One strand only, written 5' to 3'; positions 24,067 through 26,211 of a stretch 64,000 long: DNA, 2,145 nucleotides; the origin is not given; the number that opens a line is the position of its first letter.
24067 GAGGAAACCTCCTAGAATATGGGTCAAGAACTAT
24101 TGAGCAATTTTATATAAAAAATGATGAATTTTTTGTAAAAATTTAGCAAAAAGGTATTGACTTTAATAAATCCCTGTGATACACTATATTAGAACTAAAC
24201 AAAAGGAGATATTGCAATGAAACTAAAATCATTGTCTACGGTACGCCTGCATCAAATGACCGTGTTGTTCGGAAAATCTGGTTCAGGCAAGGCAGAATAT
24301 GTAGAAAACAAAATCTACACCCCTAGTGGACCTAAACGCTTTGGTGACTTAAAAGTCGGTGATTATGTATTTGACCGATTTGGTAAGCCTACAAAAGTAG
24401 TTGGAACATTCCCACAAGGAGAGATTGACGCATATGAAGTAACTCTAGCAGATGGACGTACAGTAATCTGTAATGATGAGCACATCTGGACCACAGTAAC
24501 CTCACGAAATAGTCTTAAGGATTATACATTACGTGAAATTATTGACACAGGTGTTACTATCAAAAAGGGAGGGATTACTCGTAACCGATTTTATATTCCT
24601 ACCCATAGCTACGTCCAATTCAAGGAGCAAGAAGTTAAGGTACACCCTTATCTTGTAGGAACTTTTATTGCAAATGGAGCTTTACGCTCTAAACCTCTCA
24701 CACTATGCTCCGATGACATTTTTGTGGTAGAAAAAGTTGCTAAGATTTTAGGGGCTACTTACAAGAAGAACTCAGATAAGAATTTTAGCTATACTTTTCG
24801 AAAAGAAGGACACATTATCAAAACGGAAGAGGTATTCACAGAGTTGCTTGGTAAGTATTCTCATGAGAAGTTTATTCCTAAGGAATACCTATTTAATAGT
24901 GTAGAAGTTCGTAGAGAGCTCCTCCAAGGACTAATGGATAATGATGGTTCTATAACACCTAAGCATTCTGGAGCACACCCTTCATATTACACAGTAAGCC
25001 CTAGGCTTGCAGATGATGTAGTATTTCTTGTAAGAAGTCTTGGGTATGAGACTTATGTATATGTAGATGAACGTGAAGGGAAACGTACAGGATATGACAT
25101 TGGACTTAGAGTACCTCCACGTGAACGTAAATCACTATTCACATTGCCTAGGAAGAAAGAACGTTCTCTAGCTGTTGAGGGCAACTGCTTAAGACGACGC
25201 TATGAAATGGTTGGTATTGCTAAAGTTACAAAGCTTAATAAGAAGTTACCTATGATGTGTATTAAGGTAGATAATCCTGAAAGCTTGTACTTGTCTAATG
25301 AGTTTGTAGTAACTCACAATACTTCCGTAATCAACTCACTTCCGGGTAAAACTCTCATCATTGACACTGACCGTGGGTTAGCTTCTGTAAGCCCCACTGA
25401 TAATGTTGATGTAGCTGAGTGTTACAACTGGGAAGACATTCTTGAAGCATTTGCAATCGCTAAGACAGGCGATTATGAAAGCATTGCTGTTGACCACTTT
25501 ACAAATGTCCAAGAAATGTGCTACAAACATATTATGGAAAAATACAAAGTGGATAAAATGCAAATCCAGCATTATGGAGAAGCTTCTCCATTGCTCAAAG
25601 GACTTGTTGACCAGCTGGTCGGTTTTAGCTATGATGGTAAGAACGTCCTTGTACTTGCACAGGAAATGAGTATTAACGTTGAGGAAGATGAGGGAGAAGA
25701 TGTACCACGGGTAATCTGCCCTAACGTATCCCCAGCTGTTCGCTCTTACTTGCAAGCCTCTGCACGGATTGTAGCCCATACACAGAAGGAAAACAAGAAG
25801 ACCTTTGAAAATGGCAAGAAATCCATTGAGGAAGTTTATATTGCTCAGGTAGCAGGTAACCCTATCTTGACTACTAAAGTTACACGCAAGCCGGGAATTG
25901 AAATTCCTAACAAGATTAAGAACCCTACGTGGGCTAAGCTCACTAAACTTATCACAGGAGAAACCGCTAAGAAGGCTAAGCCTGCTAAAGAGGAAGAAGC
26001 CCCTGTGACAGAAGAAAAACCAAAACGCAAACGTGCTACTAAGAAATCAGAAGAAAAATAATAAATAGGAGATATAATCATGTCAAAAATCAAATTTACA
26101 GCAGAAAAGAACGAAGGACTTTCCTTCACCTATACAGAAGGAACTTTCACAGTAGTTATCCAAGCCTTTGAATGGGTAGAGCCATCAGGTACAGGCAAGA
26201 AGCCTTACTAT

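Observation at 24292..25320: Intein with an Ala-1 N-terminus inserted in the P-loop of a Sak4-like ATPase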

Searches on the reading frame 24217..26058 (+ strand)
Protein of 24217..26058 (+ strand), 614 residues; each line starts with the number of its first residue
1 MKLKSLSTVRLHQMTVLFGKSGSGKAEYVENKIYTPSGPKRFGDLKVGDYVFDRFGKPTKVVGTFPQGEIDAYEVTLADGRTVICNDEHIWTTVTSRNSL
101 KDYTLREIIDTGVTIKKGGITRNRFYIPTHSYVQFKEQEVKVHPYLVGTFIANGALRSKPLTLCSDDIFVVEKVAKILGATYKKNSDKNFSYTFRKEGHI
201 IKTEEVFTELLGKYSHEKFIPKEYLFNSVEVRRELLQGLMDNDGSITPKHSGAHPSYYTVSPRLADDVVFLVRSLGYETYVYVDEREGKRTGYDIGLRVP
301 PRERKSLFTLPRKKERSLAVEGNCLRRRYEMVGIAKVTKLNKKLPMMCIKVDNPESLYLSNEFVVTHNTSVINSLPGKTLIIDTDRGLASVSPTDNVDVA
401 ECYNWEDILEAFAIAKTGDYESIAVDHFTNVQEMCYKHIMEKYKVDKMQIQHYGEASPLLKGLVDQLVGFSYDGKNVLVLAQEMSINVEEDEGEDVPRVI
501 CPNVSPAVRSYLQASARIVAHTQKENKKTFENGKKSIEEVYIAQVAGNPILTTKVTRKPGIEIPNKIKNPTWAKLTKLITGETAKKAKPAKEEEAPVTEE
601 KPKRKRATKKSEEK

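Call 3: search_protein_families(library=pfam, proteins=[window:24217-26058:+], max_evalue=0.01)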
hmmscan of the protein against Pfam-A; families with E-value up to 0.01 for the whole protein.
window:24217-26058:+ (614 aa): 3 families
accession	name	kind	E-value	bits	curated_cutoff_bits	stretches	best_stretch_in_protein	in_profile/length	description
PF13479.12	AAA_24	-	7.3e-11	42.7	27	1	369-497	16-144/195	AAA domain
PF14528.11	LAGLIDADG_3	-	1.9e-08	34.9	22.5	1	230-332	1-81/82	LAGLIDADG-like domain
PF05204.19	Hom_end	-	0.00037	21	21.1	1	220-287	2-68/110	Homing endonuclease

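Call 7: find_homologous_proteins(query=window:24217-26058:+, max_evalue=0.001)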
Query window:24217-26058:+ (614 aa): 614 proteins with E <= 0.001 among 8000 candidates; the best 120 are listed.
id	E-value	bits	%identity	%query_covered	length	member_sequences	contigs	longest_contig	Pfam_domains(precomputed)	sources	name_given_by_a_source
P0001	0.0e+0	1317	94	100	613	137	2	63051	PF13479.13,PF14528.12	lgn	-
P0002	0.0e+0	1239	89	100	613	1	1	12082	PF05204.20,PF13479.13,PF14528.12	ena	-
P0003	0.0e+0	1238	90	100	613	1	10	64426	PF05204.20,PF13479.13,PF14528.12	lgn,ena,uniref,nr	uniref:AAA domain protein n=1 Tax=Siphoviridae sp. ctK0l2 TaxID=2826243 RepID=A0A8S5NKB3_9CAUD|nr:MA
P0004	0.0e+0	1228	89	100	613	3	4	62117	PF05204.20,PF13479.13,PF14528.12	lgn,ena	-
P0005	0.0e+0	1227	89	100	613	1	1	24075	PF05204.20,PF13479.13,PF14528.12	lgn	-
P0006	0.0e+0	1214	90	98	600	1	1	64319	PF05204.20,PF13479.13,PF14528.12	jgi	jgi:phage nucleotide-binding protein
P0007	0.0e+0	1203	87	100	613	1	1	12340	PF13479.13,PF14528.12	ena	-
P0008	0.0e+0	1187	84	100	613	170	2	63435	PF13479.13,PF14528.12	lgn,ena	-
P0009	2.6e-210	718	57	95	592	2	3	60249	PF05204.20,PF13479.13,PF14528.12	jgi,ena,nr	jgi:hypothetical protein|nr:MAG TPA: DNA packaging protein [Caudoviricetes sp.]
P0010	8.8e-201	686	55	96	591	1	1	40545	PF05204.20,PF13479.13,PF14528.12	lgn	-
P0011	7.2e-200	683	54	97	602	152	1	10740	PF05204.20,PF13479.13,PF14528.12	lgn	-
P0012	2.2e-199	682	54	97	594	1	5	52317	PF05204.20,PF13479.13,PF14528.12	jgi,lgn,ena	jgi:hypothetical protein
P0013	3.1e-199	681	54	95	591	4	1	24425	PF13479.13,PF14528.12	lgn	-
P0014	4.4e-199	681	54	97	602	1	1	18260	PF05204.20,PF13479.13,PF14528.12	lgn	-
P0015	1.0e-198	679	54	97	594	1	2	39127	PF05204.20,PF13479.13,PF14528.12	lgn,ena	-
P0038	5.9e-90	320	45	59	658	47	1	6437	PF05204.20,PF14528.12,PF13177.13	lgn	-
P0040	6.1e-87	310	42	63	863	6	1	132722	PF05970.21,PF13604.13,PF13245.13,PF14528.12,PF18335.8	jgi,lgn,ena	-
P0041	5.1e-86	307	43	62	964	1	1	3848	PF17866.9,PF14528.12,PF00004.36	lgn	-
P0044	2.1e-82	295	43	62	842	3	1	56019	PF13538.13,PF01443.25,PF13361.13,PF13245.13,PF14528.12,PF00580.28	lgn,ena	-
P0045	5.0e-82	294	44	57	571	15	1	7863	PF05204.20,PF14528.12,PF02562.23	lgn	-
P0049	1.5e-81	292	40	64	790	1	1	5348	PF05204.20,PF00437.27,PF14528.12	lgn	-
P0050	1.9e-81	292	41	59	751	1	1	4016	PF03796.22,PF14528.12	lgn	-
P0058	8.3e-78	280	42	58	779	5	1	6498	PF05204.20,PF05203.22,PF14528.12,PF00154.28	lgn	-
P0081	4.8e-70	254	39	60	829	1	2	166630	PF14528.12,PF00271.38,PF04851.22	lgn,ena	-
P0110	4.9e-61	225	38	57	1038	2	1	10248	PF07724.21,PF14528.12,PF00004.36,PF07728.21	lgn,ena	-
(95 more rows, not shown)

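Call 31: find_encoding_contigs(protein=P0008, flank=3000, max_places=2)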
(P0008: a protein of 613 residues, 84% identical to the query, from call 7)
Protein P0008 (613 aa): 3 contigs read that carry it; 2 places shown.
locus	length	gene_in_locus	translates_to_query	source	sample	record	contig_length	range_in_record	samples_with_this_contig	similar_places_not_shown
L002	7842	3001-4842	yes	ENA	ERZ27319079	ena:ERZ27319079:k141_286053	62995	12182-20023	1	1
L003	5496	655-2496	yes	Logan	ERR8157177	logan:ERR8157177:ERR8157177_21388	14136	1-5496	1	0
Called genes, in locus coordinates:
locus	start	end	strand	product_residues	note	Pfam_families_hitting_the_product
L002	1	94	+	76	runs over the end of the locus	-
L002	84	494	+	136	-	-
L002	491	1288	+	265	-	PF12705:PDDEXK_1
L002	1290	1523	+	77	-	-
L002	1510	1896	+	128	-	-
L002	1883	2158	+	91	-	-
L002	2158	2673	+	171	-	PF00692:dUTPase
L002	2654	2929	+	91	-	-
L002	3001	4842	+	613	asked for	PF14528:LAGLIDADG_3, PF13479:AAA_24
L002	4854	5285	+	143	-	-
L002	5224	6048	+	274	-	-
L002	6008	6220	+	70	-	-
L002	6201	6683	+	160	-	-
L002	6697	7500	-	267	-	-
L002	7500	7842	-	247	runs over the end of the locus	-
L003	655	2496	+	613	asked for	PF14528:LAGLIDADG_3, PF13479:AAA_24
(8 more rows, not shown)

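Call 32: find_encoding_contigs(protein=P0003, flank=3000, max_places=2)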
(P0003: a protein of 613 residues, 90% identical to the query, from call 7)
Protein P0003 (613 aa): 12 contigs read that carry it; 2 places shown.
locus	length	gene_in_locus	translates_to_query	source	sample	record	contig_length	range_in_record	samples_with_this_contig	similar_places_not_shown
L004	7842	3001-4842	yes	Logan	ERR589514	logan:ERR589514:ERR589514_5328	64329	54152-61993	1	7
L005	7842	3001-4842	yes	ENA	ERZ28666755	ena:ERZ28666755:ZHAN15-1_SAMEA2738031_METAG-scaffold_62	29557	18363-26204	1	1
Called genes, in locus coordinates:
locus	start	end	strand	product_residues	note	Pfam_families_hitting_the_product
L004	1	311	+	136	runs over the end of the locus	-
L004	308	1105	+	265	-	PF12705:PDDEXK_1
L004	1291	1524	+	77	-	-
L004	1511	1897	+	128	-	-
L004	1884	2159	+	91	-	-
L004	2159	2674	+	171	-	PF00692:dUTPase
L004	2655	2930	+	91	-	-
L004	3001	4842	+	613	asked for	PF05204:Hom_end (faint), PF14528:LAGLIDADG_3 (weak), PF13479:AAA_24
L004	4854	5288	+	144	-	-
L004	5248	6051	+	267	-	-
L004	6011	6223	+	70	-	-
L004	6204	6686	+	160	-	-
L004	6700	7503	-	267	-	-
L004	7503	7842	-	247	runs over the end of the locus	-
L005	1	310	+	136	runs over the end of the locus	-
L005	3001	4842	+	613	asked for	PF05204:Hom_end (faint), PF14528:LAGLIDADG_3 (weak), PF13479:AAA_24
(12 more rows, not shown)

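Call 46: search_protein_families(library=pfam, proteins=[P0038, P0040, P0041, P0045, P0049, P0050, P0058, P0081, P0044, P0110], max_evalue=0.00001)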
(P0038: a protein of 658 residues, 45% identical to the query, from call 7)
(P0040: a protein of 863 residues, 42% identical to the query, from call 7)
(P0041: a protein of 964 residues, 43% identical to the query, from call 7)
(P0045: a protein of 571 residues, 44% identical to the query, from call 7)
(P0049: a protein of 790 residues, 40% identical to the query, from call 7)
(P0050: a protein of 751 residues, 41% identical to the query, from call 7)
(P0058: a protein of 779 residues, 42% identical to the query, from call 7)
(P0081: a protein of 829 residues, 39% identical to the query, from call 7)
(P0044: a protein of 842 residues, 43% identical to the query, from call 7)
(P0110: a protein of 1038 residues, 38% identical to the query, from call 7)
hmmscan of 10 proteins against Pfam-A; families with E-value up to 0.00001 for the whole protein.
P0038 (658 aa): 3 families
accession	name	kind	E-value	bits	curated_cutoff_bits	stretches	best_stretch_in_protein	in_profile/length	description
PF13177.12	DNA_pol3_delta2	-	8.6e-14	52.3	27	1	418-499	80-160/161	DNA polymerase III, delta subunit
PF14528.11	LAGLIDADG_3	-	4.8e-13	49.6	22.5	1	259-334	6-70/82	LAGLIDADG-like domain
PF05204.19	Hom_end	-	3.3e-06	27.6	21.1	0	252-335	10-98/110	Homing endonuclease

P0040 (863 aa): 5 families
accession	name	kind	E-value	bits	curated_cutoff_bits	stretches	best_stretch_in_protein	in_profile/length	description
PF14528.11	LAGLIDADG_3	-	1.8e-13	51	22.5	1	274-339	4-70/82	LAGLIDADG-like domain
PF05970.20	PIF1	-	2.4e-11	44.1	25.9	1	401-583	30-218/223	PIF1-like helicase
PF13245.12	AAA_19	-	4.2e-10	40.4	25.1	1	416-521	41-132/134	AAA domain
PF13604.12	AAA_30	-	4.7e-09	36.7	27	1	407-521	32-131/191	AAA domain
PF18335.7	SH3_13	-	4.2e-07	30.1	41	1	663-701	26-64/65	ATP-dependent RecD-like DNA helicase SH3 domain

P0041 (964 aa): 2 families
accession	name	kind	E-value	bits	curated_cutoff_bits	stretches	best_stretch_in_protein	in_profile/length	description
PF14528.11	LAGLIDADG_3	-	3.1e-11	43.8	22.5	1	599-666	1-69/82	LAGLIDADG-like domain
PF00004.35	AAA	-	6.7e-10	40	21.2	1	763-863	26-130/131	ATPase family associated with various cellular activities (AAA)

P0045 (571 aa): 3 families
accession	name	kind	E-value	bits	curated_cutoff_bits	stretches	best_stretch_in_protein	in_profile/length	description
PF02562.22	PhoH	-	1.7e-25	90.1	27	1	396-557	35-189/205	PhoH-like protein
PF14528.11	LAGLIDADG_3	-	5.5e-12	46.2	22.5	1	253-316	1-64/82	LAGLIDADG-like domain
PF05204.19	Hom_end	-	2.2e-06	28.2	21.1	1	243-323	2-85/110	Homing endonuclease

P0049 (790 aa): 3 families
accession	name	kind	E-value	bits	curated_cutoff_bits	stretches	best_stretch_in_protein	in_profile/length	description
PF00437.27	T2SSE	-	3.4e-23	82.3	24.9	1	572-684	160-264/370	Type II/IV secretion system protein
PF14528.11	LAGLIDADG_3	-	2e-13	50.8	22.5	1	428-487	1-61/82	LAGLIDADG-like domain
PF05204.19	Hom_end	-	1.8e-09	38.1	21.1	1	418-494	2-82/110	Homing endonuclease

P0050 (751 aa): 2 families
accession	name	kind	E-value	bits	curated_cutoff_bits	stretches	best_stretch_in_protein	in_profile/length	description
PF03796.21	DnaB_C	-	1.7e-54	185.3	27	1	524-742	33-254/255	DnaB-like helicase C terminal domain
PF14528.11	LAGLIDADG_3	-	6.2e-12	46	22.5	1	389-455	4-70/82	LAGLIDADG-like domain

P0058 (779 aa): 4 families
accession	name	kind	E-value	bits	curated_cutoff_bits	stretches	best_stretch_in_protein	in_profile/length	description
PF00154.27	RecA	-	6.6e-16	59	27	1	425-628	65-247/262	recA bacterial DNA recombination protein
PF14528.11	LAGLIDADG_3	-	1.2e-10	41.9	22.5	1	290-354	2-67/82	LAGLIDADG-like domain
PF05204.19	Hom_end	-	4.8e-08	33.5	21.1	1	287-352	10-76/110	Homing endonuclease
PF05203.21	Hom_end_hint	-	8.4e-06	26.4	32.1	0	79-137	15-81/228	Hom_end-associated Hint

P0081 (829 aa): 2 families
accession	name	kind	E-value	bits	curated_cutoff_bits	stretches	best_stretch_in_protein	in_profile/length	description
PF14528.11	LAGLIDADG_3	-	5.7e-11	43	22.5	1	324-383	4-62/82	LAGLIDADG-like domain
PF04851.21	ResIII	-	2.4e-06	28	22.5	0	475-590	55-161/164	Type III restriction enzyme, res subunit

P0044 (842 aa): 5 families
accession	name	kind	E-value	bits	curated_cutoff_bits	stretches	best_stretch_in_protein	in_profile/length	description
PF00580.27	UvrD-helicase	-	1.3e-20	74.7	23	1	374-585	38-271/271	UvrD/REP helicase N-terminal domain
PF14528.11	LAGLIDADG_3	-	2.1e-14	54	22.5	1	228-289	3-64/82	LAGLIDADG-like domain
PF13361.12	UvrD_C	-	8.9e-12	45.5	25.6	1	753-821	275-348/350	UvrD-like helicase C-terminal domain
PF13538.12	UvrD_C_2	-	4.7e-08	33.2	27.4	1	764-819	2-52/52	UvrD-like helicase C-terminal domain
PF13245.12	AAA_19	-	9.9e-08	32.7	25.1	1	364-567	29-131/134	AAA domain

P0110 (1038 aa): 4 families
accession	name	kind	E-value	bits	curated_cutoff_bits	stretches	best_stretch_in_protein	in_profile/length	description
PF07724.20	AAA_2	-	4.3e-16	59.8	27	1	757-857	70-165/166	AAA domain (Cdc48 subfamily)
PF14528.11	LAGLIDADG_3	-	7.5e-11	42.6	22.5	1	579-649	6-71/82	LAGLIDADG-like domain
PF00004.35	AAA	-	7e-09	36.7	21.2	0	53-163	2-110/131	ATPase family associated with various cellular activities (AAA)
PF07728.20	AAA_5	-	4.7e-07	30.3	22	0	764-823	68-122/139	AAA domain (dynein-related subfamily)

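Call 66: find_encoding_contigs(protein=window:24217-26058:+, flank=1000, max_places=3)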
Protein window:24217-26058:+ (614 aa): 5 contigs read that carry it; 1 place shown.
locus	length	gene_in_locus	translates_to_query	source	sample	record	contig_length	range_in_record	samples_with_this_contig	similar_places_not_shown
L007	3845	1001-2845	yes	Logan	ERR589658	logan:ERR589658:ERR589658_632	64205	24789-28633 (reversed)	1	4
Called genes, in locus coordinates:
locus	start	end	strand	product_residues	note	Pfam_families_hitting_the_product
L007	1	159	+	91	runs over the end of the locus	-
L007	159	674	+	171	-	PF00692:dUTPase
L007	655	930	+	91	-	-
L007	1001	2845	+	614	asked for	PF14528:LAGLIDADG_3, PF13479:AAA_24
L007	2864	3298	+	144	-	-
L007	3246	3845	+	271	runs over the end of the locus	-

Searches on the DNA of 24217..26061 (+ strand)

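Call 4: search_dna_similar(query=window:24217-26061:+, collection=phages, mode=near, max_rows=30)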
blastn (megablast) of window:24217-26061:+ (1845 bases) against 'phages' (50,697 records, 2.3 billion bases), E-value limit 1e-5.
No match.
